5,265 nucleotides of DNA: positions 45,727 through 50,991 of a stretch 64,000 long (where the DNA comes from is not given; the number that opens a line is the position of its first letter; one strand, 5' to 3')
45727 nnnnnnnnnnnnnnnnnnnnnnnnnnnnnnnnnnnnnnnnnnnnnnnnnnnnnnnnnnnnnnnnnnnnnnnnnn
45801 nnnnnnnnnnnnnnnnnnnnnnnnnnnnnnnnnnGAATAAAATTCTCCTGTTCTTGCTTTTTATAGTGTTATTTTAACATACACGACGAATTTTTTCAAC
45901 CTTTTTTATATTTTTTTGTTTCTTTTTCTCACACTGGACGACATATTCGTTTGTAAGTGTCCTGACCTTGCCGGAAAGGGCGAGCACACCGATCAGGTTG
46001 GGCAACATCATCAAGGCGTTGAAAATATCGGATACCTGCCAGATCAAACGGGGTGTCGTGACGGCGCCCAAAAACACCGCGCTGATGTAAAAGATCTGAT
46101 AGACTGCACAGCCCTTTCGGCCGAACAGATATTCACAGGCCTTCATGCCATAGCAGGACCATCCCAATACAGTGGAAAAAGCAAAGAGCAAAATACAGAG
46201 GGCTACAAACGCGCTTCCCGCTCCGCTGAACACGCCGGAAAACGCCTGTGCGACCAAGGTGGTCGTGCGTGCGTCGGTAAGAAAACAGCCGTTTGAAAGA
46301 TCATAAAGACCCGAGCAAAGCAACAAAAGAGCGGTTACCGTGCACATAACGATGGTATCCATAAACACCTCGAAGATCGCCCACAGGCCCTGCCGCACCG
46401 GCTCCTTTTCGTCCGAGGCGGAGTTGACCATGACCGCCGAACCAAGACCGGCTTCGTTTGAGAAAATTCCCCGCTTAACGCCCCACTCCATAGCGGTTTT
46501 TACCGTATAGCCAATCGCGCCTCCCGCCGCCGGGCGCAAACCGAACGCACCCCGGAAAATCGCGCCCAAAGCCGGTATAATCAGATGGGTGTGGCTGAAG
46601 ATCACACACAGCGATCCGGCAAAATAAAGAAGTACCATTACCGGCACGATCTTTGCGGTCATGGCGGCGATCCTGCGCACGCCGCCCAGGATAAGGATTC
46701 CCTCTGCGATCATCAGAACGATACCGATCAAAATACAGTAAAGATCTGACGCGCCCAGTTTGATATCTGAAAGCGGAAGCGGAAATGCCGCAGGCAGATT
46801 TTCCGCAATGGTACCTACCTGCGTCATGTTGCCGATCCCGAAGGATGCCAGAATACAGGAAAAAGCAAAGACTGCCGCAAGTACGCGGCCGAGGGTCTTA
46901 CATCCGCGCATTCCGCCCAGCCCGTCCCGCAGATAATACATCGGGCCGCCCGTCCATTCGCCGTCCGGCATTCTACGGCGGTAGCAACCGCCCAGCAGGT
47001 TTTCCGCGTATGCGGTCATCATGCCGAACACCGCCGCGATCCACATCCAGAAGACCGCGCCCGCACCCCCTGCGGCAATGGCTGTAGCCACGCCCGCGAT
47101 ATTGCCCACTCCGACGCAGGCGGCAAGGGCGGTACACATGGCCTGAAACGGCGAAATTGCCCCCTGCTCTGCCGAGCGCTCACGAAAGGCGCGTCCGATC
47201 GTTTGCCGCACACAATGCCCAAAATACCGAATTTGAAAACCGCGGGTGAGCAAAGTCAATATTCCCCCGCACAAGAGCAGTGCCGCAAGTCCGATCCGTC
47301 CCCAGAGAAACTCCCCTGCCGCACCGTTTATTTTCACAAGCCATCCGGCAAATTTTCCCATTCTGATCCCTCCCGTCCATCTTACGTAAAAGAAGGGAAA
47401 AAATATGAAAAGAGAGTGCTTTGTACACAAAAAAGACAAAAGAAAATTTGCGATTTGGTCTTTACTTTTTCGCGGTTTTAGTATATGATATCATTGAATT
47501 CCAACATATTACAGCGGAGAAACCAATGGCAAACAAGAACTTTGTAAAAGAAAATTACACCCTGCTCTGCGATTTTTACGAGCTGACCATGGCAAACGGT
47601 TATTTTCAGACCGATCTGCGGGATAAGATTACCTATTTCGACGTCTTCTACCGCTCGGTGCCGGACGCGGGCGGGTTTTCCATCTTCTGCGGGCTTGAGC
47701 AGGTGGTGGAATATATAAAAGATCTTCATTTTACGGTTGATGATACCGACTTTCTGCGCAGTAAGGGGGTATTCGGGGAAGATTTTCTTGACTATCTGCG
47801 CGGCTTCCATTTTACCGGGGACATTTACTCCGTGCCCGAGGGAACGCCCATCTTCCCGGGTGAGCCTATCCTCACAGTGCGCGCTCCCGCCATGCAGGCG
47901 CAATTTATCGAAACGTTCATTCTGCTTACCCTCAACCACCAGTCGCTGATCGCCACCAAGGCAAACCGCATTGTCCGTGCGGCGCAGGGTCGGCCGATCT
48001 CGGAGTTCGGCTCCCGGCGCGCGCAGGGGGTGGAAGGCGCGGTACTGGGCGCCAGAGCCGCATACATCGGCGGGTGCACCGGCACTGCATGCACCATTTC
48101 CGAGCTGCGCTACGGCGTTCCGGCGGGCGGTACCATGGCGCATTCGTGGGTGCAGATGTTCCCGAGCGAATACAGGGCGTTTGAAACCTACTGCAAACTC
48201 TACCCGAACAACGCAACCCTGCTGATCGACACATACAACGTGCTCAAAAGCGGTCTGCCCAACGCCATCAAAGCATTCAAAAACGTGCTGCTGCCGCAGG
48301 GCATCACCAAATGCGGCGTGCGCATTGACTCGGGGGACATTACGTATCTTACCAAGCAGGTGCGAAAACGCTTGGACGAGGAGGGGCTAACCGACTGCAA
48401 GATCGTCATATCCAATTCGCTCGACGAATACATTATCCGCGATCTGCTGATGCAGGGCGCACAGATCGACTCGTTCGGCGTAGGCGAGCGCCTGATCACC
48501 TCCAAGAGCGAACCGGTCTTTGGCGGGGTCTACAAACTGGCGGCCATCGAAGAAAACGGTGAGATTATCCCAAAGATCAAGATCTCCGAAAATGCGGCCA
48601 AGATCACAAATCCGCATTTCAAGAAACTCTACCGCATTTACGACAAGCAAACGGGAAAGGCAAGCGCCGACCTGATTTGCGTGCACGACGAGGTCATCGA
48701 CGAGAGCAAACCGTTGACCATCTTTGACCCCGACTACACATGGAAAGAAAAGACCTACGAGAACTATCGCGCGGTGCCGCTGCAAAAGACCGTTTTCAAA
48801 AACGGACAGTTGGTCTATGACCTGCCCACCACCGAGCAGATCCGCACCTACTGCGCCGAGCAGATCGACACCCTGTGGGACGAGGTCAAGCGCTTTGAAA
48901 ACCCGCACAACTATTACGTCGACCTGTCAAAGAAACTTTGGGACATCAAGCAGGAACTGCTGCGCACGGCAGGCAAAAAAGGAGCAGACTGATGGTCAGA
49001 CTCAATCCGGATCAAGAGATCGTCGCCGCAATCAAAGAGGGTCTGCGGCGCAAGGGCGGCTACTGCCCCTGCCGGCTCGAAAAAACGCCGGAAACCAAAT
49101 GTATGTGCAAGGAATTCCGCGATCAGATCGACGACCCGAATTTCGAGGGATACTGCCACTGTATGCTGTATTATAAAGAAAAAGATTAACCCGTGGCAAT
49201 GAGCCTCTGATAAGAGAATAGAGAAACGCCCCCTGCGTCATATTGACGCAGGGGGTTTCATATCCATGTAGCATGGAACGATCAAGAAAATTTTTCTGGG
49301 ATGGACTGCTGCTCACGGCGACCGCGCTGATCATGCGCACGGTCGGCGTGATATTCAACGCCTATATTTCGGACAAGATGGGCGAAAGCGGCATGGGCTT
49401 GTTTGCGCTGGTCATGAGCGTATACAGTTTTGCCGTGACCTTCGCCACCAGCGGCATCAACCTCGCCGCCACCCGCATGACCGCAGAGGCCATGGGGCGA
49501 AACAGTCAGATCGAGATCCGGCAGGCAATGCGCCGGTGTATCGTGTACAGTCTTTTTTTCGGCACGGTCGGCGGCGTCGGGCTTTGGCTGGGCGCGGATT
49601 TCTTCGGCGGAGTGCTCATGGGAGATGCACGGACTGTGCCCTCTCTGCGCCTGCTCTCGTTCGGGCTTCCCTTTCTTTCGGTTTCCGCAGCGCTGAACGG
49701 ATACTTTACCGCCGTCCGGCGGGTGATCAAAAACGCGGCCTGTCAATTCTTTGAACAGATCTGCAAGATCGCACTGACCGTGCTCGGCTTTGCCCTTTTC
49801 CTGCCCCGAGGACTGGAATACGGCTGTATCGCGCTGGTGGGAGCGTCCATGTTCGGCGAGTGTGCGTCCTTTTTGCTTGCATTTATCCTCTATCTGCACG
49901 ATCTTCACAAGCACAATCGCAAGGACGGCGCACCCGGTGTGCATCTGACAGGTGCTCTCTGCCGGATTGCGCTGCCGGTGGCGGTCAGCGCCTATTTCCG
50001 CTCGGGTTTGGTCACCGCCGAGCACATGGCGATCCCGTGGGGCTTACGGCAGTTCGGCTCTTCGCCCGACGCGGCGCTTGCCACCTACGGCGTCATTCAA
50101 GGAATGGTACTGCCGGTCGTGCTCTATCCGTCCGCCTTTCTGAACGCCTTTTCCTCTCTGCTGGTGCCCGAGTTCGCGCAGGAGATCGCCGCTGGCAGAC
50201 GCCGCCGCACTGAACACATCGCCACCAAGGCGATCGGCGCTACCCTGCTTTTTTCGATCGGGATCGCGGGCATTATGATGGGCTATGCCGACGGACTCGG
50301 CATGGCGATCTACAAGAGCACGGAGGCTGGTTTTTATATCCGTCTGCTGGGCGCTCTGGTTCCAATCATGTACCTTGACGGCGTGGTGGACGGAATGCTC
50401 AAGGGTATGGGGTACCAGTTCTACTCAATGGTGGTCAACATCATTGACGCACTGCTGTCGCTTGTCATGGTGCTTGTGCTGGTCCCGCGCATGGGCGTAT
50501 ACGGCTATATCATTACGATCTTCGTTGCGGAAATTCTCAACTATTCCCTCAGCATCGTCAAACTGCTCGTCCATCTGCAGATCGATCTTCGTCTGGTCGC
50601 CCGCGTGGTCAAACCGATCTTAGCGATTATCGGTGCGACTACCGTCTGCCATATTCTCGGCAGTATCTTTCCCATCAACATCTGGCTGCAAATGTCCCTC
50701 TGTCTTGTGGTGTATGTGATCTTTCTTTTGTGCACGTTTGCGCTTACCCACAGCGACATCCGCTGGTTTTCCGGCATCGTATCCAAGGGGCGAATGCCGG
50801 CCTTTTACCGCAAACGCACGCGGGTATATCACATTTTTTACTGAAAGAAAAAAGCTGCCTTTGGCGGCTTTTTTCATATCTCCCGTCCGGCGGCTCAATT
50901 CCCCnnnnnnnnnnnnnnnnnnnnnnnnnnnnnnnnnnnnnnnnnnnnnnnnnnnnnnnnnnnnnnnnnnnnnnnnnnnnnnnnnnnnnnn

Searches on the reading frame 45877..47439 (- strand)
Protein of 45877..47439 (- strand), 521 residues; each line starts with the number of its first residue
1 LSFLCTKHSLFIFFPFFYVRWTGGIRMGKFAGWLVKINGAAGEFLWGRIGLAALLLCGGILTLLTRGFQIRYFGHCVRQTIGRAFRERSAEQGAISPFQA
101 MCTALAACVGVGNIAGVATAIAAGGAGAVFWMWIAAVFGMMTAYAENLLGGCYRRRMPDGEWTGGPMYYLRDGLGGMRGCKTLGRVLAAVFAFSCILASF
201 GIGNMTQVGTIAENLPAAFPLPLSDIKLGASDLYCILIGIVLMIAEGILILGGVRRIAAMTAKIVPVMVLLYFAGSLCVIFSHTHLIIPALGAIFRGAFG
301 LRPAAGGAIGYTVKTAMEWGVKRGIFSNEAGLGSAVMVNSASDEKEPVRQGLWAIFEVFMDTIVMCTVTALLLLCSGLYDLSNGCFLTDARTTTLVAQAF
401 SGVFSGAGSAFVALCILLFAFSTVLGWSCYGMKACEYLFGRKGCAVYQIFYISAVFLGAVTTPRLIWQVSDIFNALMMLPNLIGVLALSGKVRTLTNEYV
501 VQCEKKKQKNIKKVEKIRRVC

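Call 23: search_protein_families(library=pfam, proteins=[window:45877-47439:-], max_evalue=0.00001)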
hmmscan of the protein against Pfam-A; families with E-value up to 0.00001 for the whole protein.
window:45877-47439:- (521 aa): 1 family
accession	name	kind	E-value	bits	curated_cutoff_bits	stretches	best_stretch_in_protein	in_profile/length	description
PF01235.23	Na_Ala_symp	-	9.2e-128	427.3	24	1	86-509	4-389/392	Sodium:alanine symporter family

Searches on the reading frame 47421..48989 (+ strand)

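Call 23: search_protein_families(library=pfam, proteins=[window:47421-48989:+], max_evalue=0.00001)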
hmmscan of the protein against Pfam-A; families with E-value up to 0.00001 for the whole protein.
window:47421-48989:+ (523 aa): 3 families
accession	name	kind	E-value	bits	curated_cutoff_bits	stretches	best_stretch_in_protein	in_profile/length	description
PF17956.6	NAPRTase_C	-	3e-40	137.6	23.3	1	401-510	2-111/111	Nicotinate phosphoribosyltransferase C-terminal domain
PF17767.7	NAPRTase_N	-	4.6e-35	121.1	32.6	1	48-172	1-125/125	Nicotinate phosphoribosyltransferase (NAPRTase) N-terminal domain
PF02749.22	QRPTase_N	-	6.3e-06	26.8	27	0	134-175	42-82/82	Quinolinate phosphoribosyl transferase, N-terminal domain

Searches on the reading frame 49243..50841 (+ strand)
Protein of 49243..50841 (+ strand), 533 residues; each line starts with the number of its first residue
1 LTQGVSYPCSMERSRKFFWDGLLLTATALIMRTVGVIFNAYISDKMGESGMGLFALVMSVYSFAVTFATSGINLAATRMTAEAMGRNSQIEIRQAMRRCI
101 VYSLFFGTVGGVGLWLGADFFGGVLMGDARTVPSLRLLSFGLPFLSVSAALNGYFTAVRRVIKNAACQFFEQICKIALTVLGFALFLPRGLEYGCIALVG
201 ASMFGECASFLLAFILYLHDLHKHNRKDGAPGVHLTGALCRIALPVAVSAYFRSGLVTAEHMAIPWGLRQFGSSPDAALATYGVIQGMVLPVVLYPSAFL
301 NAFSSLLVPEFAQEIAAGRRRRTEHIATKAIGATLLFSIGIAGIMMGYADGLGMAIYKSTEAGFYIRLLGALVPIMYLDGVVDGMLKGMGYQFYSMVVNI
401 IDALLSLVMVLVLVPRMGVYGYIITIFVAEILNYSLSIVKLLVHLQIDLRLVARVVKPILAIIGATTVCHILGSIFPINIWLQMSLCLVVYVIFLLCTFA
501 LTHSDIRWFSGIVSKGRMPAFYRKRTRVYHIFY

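Call 23: search_protein_families(library=pfam, proteins=[window:49243-50841:+], max_evalue=0.00001)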
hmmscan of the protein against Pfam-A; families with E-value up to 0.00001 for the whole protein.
window:49243-50841:+ (533 aa): 2 families
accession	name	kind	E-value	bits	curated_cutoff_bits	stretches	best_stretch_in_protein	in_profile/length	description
PF01943.22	Polysacc_synt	-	3.6e-17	63.1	28.2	1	22-228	6-196/274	Polysaccharide biosynthesis protein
PF01554.23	MatE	-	7.7e-11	42.4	24.9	2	273-409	22-158/161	MatE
